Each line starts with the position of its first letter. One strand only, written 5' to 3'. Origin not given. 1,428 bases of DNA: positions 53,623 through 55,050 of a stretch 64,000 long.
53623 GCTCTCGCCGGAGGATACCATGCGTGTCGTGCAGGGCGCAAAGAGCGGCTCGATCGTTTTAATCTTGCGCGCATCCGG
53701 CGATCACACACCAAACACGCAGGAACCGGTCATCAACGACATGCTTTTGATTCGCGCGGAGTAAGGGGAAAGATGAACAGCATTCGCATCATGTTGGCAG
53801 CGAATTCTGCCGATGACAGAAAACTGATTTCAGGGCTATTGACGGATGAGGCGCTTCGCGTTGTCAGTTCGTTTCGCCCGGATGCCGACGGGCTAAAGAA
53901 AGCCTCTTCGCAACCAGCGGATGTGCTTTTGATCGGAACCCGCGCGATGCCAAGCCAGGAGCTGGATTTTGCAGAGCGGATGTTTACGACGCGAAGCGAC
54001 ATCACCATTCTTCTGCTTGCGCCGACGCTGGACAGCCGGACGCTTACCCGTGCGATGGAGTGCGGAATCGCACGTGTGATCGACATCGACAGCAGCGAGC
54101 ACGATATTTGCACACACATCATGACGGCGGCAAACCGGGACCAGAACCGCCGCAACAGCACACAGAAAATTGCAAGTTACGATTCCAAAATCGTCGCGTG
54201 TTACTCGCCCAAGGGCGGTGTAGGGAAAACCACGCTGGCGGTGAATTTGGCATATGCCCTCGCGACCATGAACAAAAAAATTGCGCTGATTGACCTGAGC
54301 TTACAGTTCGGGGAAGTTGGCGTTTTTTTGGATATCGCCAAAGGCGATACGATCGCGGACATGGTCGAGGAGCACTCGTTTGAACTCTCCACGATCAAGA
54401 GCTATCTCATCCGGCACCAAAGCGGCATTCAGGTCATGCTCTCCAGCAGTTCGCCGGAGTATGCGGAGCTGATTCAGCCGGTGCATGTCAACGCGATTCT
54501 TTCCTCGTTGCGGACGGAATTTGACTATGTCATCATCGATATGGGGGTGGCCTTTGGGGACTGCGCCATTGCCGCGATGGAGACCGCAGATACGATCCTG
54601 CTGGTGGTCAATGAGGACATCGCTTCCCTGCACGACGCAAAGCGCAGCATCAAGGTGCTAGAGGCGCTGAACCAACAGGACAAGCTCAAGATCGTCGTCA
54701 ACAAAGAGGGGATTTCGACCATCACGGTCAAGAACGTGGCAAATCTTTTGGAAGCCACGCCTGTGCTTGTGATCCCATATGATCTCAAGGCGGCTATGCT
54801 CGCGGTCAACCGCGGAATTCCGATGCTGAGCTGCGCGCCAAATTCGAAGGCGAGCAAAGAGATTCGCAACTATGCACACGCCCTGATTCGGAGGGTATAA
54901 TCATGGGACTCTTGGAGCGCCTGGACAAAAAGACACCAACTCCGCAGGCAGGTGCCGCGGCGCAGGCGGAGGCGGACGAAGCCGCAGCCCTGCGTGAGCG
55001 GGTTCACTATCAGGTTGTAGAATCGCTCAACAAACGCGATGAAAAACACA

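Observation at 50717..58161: Complete secretin-less Tad/Flp (type IVc) pilus gene set in one operon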

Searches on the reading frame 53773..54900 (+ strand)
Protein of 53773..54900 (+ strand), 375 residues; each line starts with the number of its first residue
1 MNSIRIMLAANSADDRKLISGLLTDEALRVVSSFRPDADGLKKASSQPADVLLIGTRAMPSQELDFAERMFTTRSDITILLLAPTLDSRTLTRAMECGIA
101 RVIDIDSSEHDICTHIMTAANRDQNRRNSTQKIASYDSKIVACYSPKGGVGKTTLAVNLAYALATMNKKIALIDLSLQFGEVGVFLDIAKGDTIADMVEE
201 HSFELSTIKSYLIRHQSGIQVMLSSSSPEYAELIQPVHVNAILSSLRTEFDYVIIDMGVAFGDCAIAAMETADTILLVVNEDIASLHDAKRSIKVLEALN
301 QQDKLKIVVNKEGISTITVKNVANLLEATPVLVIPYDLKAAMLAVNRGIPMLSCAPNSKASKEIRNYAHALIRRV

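Call 3: search_protein_families(library=pfam, proteins=[window:53773-54900:+], max_evalue=0.01)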
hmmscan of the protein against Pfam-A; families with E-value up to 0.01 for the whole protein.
window:53773-54900:+ (375 aa): 9 families
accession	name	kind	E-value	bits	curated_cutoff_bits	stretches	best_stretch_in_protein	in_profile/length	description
PF13614.12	AAA_31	-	3.1e-20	73.3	27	1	139-302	2-170/177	AAA domain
PF10609.15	ParA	-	8e-15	55.4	27.1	1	139-322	4-185/246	NUBPL iron-transfer P-loop NTPase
PF01656.29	CbiA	-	5.2e-14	52.7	25.4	1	143-340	3-115/125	CobQ/CobB/MinD/ParA nucleotide binding domain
PF06564.18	CBP_BcsQ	-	7.6e-09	35.9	21.3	2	146-176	9-39/234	Cellulose biosynthesis protein BcsQ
PF09140.17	MipZ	-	4.1e-08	33.3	20.7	1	145-282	7-132/262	ATPase MipZ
PF00142.24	Fer4_NifH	-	1e-07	32.1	25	1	141-370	3-243/271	4Fe-4S iron sulfur cluster binding proteins, NifH/frxC family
PF02374.21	ArsA_ATPase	-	3.7e-05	23.5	24.3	1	145-173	7-35/305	Anion-transporting ATPase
PF00072.30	Response_reg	-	0.00084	19.9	30.2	0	11-114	6-108/111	Response regulator receiver domain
PF07015.17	VirC1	-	0.0061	16.4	24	0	139-174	2-37/231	VirC1 protein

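Call 39: search_solved_structures(query=window:53773-54900:+, max_evalue=0.001, show_alignments=1)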
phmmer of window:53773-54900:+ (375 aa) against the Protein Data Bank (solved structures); distinct sequences matched with E-value up to 0.001: 31.
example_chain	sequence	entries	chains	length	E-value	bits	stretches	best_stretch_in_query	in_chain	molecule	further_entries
8p53_A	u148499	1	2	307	3.1e-19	72.8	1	128-365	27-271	Antiactivator FleN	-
8pb9_A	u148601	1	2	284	4.7e-19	72.2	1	134-365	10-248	Antiactivator FleN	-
5j1j_A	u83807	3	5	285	7.9e-19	71.5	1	136-365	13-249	Site-determining protein | Transcriptional antiactivator FleN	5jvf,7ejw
4v02_A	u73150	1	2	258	9.2e-18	68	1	139-353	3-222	SITE-DETERMINING PROTEIN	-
4v03_A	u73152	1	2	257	1.2e-17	67.6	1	139-353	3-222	SITE-DETERMINING PROTEIN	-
3ea0_A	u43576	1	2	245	2.9e-15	59.7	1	139-368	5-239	ATPase, ParA family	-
1g3q_A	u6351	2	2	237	4.3e-15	59.2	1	139-366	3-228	CELL DIVISION INHIBITOR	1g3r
1hyq_A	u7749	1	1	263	2.4e-14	56.7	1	141-369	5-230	CELL DIVISION INHIBITOR (MIND-1)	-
1ion_A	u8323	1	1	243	3.4e-13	52.9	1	139-363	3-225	PROBABLE CELL DIVISION INHIBITOR MIND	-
4rz3_A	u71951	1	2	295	8e-13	51.7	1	136-368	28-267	Site-determining protein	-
4rz2_A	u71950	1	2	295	1.1e-12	51.3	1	136-368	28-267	Site-determining protein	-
6riq_C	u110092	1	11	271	4.6e-11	46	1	139-352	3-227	Site-determining protein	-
8ray_B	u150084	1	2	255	4.2e-10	42.8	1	139-315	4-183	ParA family protein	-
6iub_A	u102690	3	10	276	1.1e-09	41.5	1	135-179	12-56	SpoOJ regulator (Soj)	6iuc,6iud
8jmj_A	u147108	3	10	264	1.8e-09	40.7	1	138-179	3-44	SpoOJ regulator (Soj)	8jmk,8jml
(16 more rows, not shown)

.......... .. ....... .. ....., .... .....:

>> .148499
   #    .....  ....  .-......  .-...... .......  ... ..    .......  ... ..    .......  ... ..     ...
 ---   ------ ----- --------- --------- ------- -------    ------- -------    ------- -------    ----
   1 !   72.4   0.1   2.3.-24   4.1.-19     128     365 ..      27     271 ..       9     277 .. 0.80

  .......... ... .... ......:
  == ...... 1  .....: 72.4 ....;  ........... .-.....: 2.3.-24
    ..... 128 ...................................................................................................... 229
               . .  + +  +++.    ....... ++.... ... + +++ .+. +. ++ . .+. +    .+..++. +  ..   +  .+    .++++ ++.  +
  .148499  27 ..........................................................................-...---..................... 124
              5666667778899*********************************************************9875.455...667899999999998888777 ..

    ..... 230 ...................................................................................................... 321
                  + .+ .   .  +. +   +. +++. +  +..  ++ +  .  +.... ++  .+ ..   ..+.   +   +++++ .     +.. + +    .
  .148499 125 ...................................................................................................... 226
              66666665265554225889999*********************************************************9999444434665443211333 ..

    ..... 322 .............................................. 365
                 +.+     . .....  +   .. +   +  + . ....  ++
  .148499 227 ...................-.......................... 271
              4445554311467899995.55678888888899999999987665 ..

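Call 61: search_protein_families(library=ncbifam, proteins=[window:53773-54900:+], max_evalue=1)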
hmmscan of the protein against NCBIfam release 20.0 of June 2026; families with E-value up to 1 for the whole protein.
window:53773-54900:+ (375 aa): 31 families (the best 25 are shown)
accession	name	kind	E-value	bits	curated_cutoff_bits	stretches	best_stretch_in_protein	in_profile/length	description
TIGR01968.1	minD_bact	equivalog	2.4e-28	99.2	212.9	1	139-370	2-235/261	septum site-determining protein MinD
TIGR01969.1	minD_arch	subfamily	2.9e-28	98.7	201.75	1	140-372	2-231/251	cell division ATPase MinD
NF041546.1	ParA_partition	equivalog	4.7e-19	68.7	180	2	140-177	1-38/203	ParA family partition ATPase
TIGR03815.1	CpaE_hom_Actino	equivalog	7.5e-19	68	154.45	1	70-337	55-308/340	septum site-determining protein Ssd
TIGR03371.1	cellulose_yhjQ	equivalog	2.9e-15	56.4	157.85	1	139-372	2-242/246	cellulose biosynthesis protein BcsQ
TIGR01007.1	eps_fam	subfamily_domain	1.3e-12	47.7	108.05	1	133-315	12-193/204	polysaccharide biosynthesis tyrosine autokinase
NF041136.1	MrpORP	equivalog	5.7e-11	42.3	450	1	141-310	8-176/365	iron-sulfur cluster carrier protein MrpORP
NF008079.0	PRK10818.1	equivalog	1.2e-10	41.2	508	1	139-298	3-162/270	septum site-determining protein MinD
TIGR03018.1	pepcterm_TyrKin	hypoth_equivalog_domain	2.5e-10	40.1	230.65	1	138-310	35-207/207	XrtA-associated tyrosine autokinase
TIGR03029.1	EpsG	equivalog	3.2e-09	36.3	313.8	1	135-290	100-254/274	chain length determinant protein tyrosine kinase EpsG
NF047398.1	AAA_KGGVGR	domain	3.4e-09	37.3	90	1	139-177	3-41/190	KGGVGR-motif variant AAA ATPase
NF008669.0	PRK11670.1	equivalog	3.5e-09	36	348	1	137-300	106-268/369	iron-sulfur cluster carrier protein ApbC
TIGR01005.1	eps_transp_fam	subfamily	1.3e-07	30.2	411.7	1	131-311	539-717/754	exopolysaccharide transport protein family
TIGR01287.1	nifH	equivalog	1.6e-06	27.6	394.35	1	141-372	3-245/275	nitrogenase iron protein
NF041283.1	PrgP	equivalog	2.8e-06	26.8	400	1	139-302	3-177/297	ParA superfamily DNA segregation protein PrgP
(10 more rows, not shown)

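Call 67: find_homologous_proteins(query=window:53773-54900:+, max_evalue=1e-10)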
Query window:53773-54900:+ (375 aa): 1798 proteins with E <= 1e-10 among 8000 candidates; the best 120 are listed.
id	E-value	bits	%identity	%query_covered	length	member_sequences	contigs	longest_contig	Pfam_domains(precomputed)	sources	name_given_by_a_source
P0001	3.3e-234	794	100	100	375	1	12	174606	PF00142.25,PF10609.16,PF01656.30,PF13614.13,PF09140.18,PF06564.19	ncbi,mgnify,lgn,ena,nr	ncbi:MAG TPA: AAA family ATPase [Clostridia bacterium]|mgnify:FL=1|nr:AAA family ATPase [Clostridia 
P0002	1.2e-233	792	100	100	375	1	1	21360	PF00142.25,PF10609.16,PF01656.30,PF13614.13,PF09140.18,PF06564.19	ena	-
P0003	3.8e-232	787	98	100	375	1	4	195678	PF00142.25,PF10609.16,PF01656.30,PF13614.13,PF09140.18,PF06564.19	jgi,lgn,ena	jgi:pilus assembly protein CpaE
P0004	2.7e-231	785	98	100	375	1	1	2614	PF00142.25,PF10609.16,PF01656.30,PF13614.13,PF09140.18,PF06564.19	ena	-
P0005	1.5e-230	782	98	100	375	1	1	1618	PF00142.25,PF10609.16,PF01656.30,PF13614.13,PF09140.18,PF06564.19,PF02374.22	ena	-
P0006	5.5e-229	777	98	100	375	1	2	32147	PF00142.25,PF10609.16,PF01656.30,PF13614.13,PF09140.18,PF06564.19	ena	-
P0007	2.7e-228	775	98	100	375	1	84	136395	PF00142.25,PF10609.16,PF01656.30,PF13614.13,PF09140.18,PF06564.19,PF02374.22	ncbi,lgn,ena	-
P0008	4.9e-228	774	97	100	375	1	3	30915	PF00142.25,PF10609.16,PF01656.30,PF13614.13,PF09140.18,PF06564.19,PF02374.22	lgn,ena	-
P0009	9.0e-228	773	97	100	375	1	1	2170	PF00142.25,PF10609.16,PF01656.30,PF13614.13,PF09140.18,PF06564.19,PF02374.22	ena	-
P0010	1.0e-227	773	97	100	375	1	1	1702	PF00142.25,PF10609.16,PF01656.30,PF13614.13,PF09140.18,PF06564.19,PF02374.22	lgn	-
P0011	1.3e-227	773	97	100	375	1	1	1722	PF00142.25,PF10609.16,PF01656.30,PF13614.13,PF09140.18,PF06564.19,PF02374.22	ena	-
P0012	1.4e-227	772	97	100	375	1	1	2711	PF00142.25,PF10609.16,PF01656.30,PF13614.13,PF09140.18,PF06564.19,PF02374.22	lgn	-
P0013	1.9e-227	772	97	100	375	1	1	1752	PF00142.25,PF10609.16,PF01656.30,PF13614.13,PF09140.18,PF06564.19,PF02374.22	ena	-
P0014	2.1e-227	772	97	100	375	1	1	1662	PF00142.25,PF10609.16,PF01656.30,PF13614.13,PF09140.18,PF06564.19,PF02374.22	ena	-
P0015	2.3e-227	772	97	100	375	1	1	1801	PF00142.25,PF10609.16,PF01656.30,PF13614.13,PF09140.18,PF06564.19,PF02374.22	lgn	-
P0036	6.4e-219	744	92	100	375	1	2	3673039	PF00142.25,PF10609.16,PF01656.30,PF13614.13,PF09140.18,PF06564.19,PF02374.22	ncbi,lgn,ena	-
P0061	7.2e-213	724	90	100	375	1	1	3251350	PF00142.25,PF10609.16,PF01656.30,PF13614.13,PF09140.18,PF06564.19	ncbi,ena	-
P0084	1.7e-208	710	87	100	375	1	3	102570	PF00142.25,PF10609.16,PF01656.30,PF13614.13,PF09140.18,PF06564.19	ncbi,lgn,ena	-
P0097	3.1e-198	676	84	100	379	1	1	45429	PF00142.25,PF10609.16,PF01656.30,PF13614.13,PF09140.18,PF06564.19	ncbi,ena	-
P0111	9.6e-183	625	77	100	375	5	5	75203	PF00142.25,PF10609.16,PF01656.30,PF13614.13,PF09140.18,PF06564.19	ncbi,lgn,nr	ncbi:MAG: AAA family ATPase [Eubacteriales bacterium]|nr:AAA family ATPase [Eubacteriales bacterium]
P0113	1.4e-176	605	75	100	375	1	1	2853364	PF10609.16,PF01656.30,PF13614.13,PF09140.18,PF06564.19,PF02374.22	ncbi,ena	-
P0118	2.8e-170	584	72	100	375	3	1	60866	PF00142.25,PF10609.16,PF01656.30,PF13614.13,PF09140.18,PF06564.19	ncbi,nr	ncbi:MAG: AAA family ATPase [Clostridiales bacterium]|nr:AAA family ATPase [Clostridiales bacterium]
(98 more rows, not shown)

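Call 68: find_encoding_contigs(protein=P0036, flank=10000, max_places=1)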
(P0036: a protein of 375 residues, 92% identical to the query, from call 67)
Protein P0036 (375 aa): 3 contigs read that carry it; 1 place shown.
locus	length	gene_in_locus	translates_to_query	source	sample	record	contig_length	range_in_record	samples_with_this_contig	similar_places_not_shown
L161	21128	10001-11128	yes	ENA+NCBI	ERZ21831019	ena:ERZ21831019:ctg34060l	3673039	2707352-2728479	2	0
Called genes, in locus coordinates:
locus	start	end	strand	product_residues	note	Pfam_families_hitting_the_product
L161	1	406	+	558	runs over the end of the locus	PF01268:FTHFS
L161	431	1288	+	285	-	PF00763:THF_DHG_CYH, PF02882:THF_DHG_CYH_C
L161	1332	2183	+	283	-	PF06966:DUF1295, PF02544:Steroid_dh (weak), PF04140:ICMT (weak)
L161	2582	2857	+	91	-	PF00583:Acetyltransf_1, PF13508:Acetyltransf_7 (weak), PF14542:Acetyltransf_CG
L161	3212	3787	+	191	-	PF10502:Peptidase_S26, PF00717:Peptidase_S24 (weak)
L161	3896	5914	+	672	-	PF13620:CarboxypepD_reg (weak), PF05257:CHAP (weak)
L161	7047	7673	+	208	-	PF01478:Peptidase_A24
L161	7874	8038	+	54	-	PF04964:Flp_Fap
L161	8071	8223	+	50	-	PF04964:Flp_Fap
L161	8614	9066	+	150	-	PF07811:TadE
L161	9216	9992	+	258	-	PF08666:SAF, PF16976:RcpC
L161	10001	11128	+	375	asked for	PF00142:Fer4_NifH (weak), PF01656:CbiA, PF02374:ArsA_ATPase (faint), PF06564:CBP_BcsQ (faint), PF09140:MipZ, PF10609:ParA, PF13614:AAA_31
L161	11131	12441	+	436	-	PF00437:T2SSE, PF27713:UCP018868 (faint)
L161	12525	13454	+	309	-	PF00482:T2SSF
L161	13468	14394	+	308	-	PF00482:T2SSF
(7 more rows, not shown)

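Call 69: find_encoding_contigs(protein=P0084, flank=10000, max_places=1)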
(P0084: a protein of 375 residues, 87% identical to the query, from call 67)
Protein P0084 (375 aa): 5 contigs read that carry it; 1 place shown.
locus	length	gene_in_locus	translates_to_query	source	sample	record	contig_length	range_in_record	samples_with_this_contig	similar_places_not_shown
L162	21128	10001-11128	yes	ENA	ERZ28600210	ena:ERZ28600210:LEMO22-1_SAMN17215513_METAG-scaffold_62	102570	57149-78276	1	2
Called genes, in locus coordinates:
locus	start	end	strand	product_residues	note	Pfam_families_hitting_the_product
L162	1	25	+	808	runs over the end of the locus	PF07694:5TM-5TMR_LYT, PF08447:PAS_3, PF13426:PAS_9, PF00989:PAS, PF08448:PAS_4, PF13426:PAS_9, PF00990:GGDEF, PF01966:HD, +3 more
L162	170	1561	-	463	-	PF13727:CoA_binding_3, PF02397:Bac_transf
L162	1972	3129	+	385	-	PF06347:SH3_4 (faint), PF08239:SH3_3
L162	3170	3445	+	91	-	PF00583:Acetyltransf_1 (weak), PF13508:Acetyltransf_7 (weak), PF14542:Acetyltransf_CG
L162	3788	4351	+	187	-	PF10502:Peptidase_S26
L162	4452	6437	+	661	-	PF00877:NLPC_P60 (weak), PF05257:CHAP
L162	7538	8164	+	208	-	PF01478:Peptidase_A24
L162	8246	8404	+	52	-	PF04964:Flp_Fap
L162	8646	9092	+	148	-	PF07811:TadE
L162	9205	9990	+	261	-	PF08666:SAF, PF16976:RcpC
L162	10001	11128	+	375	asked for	PF00142:Fer4_NifH (weak), PF01656:CbiA, PF06564:CBP_BcsQ (faint), PF09140:MipZ, PF10609:ParA, PF13614:AAA_31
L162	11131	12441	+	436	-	PF00437:T2SSE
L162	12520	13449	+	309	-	PF00482:T2SSF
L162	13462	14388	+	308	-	PF00482:T2SSF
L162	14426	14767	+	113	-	PF02643:DUF192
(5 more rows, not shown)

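Call 70: find_encoding_contigs(protein=P0111, flank=10000, max_places=1)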
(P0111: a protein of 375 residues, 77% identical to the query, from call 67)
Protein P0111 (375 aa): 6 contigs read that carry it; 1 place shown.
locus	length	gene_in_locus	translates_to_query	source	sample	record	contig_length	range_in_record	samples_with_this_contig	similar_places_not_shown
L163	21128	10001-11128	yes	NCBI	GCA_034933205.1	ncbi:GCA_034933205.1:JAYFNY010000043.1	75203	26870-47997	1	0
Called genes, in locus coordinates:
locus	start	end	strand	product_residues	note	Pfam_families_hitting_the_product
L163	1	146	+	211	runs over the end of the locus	PF00702:Hydrolase, PF13419:HAD_2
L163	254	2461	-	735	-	PF08448:PAS_4, PF13426:PAS_9, PF00989:PAS, PF08448:PAS_4, PF13426:PAS_9, PF00990:GGDEF, PF01966:HD, PF13487:HD_5, +2 more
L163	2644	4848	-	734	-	PF00989:PAS, PF13188:PAS_8 (faint), PF08447:PAS_3 (faint), PF13426:PAS_9, PF00989:PAS, PF08448:PAS_4, PF13426:PAS_9, PF00990:GGDEF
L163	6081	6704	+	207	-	PF01478:Peptidase_A24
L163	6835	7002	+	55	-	PF04964:Flp_Fap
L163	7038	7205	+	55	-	PF04964:Flp_Fap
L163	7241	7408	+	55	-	PF04964:Flp_Fap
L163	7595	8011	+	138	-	PF07811:TadE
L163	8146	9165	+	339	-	-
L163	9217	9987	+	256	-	PF08666:SAF (weak), PF16976:RcpC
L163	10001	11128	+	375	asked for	PF00142:Fer4_NifH (weak), PF01656:CbiA, PF06564:CBP_BcsQ (faint), PF09140:MipZ, PF10609:ParA, PF13614:AAA_31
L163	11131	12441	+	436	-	PF00437:T2SSE, PF27713:UCP018868 (weak)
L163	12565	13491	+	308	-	PF00482:T2SSF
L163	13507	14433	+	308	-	PF00482:T2SSF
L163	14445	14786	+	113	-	PF02643:DUF192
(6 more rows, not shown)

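Call 71: find_encoding_contigs(protein=P0061, flank=10000, max_places=1)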
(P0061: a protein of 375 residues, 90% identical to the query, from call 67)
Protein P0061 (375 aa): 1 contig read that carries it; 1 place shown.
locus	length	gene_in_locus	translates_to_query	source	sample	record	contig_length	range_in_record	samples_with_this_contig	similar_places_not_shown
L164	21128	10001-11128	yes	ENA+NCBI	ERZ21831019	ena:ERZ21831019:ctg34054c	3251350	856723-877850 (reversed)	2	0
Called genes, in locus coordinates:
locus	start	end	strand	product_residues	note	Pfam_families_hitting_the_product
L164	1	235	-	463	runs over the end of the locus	PF13727:CoA_binding_3, PF02397:Bac_transf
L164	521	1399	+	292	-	PF13292:DXP_synthase_N (weak), PF00456:Transketolase_N, PF09364:XFP_N, PF00676:E1_dh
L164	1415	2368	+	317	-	PF02779:Transket_pyr, PF02780:Transketolase_C, PF17147:PFOR_II (weak), PF22613:Transketolase_C_1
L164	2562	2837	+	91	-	PF00583:Acetyltransf_1 (weak), PF13508:Acetyltransf_7 (weak), PF14542:Acetyltransf_CG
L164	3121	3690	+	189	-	PF10502:Peptidase_S26, PF00717:Peptidase_S24 (weak)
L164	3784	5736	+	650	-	PF00877:NLPC_P60, PF05257:CHAP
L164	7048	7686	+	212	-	PF01478:Peptidase_A24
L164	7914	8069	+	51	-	PF04964:Flp_Fap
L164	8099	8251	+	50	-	-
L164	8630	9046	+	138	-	PF07811:TadE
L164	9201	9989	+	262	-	PF08666:SAF, PF16976:RcpC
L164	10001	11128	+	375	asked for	PF00142:Fer4_NifH (weak), PF01656:CbiA, PF06564:CBP_BcsQ (faint), PF09140:MipZ, PF10609:ParA, PF13614:AAA_31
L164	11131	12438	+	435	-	PF00437:T2SSE, PF27713:UCP018868 (weak)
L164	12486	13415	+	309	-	PF00482:T2SSF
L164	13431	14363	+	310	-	PF00482:T2SSF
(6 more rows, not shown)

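Call 72: find_encoding_contigs(protein=P0097, flank=10000, max_places=1)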
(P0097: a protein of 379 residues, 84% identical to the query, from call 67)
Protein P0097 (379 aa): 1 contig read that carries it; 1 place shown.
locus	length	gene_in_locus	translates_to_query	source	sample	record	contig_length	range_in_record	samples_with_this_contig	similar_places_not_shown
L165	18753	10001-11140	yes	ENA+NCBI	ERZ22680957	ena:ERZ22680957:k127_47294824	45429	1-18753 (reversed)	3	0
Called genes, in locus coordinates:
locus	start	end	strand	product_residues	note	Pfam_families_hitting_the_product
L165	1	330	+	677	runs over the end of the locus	PF03415:Peptidase_C11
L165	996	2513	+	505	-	-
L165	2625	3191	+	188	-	PF10502:Peptidase_S26, PF00717:Peptidase_S24 (faint)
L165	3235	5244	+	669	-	PF00877:NLPC_P60, PF05257:CHAP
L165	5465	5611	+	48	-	-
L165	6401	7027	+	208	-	PF01478:Peptidase_A24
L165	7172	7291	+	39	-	-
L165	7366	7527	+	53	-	PF04964:Flp_Fap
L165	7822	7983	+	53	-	PF04964:Flp_Fap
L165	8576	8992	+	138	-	PF07811:TadE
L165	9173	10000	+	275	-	PF08666:SAF, PF16976:RcpC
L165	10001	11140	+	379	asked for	PF00142:Fer4_NifH (weak), PF06564:CBP_BcsQ (faint), PF09140:MipZ, PF10609:ParA, PF13614:AAA_31, PF01656:CbiA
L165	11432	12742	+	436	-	PF00437:T2SSE, PF27713:UCP018868 (faint)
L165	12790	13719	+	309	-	PF00482:T2SSF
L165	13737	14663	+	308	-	PF00482:T2SSF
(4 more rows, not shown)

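Call 73: find_encoding_contigs(protein=P0113, flank=10000, max_places=1)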
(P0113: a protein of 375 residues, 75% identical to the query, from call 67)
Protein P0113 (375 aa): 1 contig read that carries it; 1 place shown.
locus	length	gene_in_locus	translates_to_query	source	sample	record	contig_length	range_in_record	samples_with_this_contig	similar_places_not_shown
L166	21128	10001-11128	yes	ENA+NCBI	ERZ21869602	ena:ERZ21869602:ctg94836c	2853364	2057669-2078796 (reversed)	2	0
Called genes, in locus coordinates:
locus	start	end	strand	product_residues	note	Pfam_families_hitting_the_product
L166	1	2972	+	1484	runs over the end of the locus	PF00310:GATase_2, PF04898:Glu_syn_central, PF01645:Glu_synthase, PF01493:GXGXG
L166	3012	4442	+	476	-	PF14691:Fer4_20, PF01262:AlaDh_PNT_C (faint), PF13738:Pyr_redox_3 (faint), PF00070:Pyr_redox (faint), PF01266:DAO (faint), PF01946:Thi4 (weak), PF07992:Pyr_redox_2, PF13450:NAD_binding_8, +1 more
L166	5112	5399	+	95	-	PF01909:NTP_transf_2, PF18765:Polbeta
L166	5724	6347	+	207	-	PF01478:Peptidase_A24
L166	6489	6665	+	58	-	PF04964:Flp_Fap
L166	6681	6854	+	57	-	PF04964:Flp_Fap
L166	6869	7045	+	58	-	PF04964:Flp_Fap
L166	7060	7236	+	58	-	PF04964:Flp_Fap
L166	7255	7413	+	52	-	PF04964:Flp_Fap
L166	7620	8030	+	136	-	PF07811:TadE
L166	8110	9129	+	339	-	PF13400:Tad (weak)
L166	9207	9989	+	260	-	PF08666:SAF (weak), PF16976:RcpC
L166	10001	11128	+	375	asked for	PF01656:CbiA, PF02374:ArsA_ATPase (faint), PF06564:CBP_BcsQ (faint), PF09140:MipZ, PF10609:ParA, PF13614:AAA_31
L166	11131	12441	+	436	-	PF00437:T2SSE, PF27713:UCP018868 (faint)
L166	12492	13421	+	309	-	PF00482:T2SSF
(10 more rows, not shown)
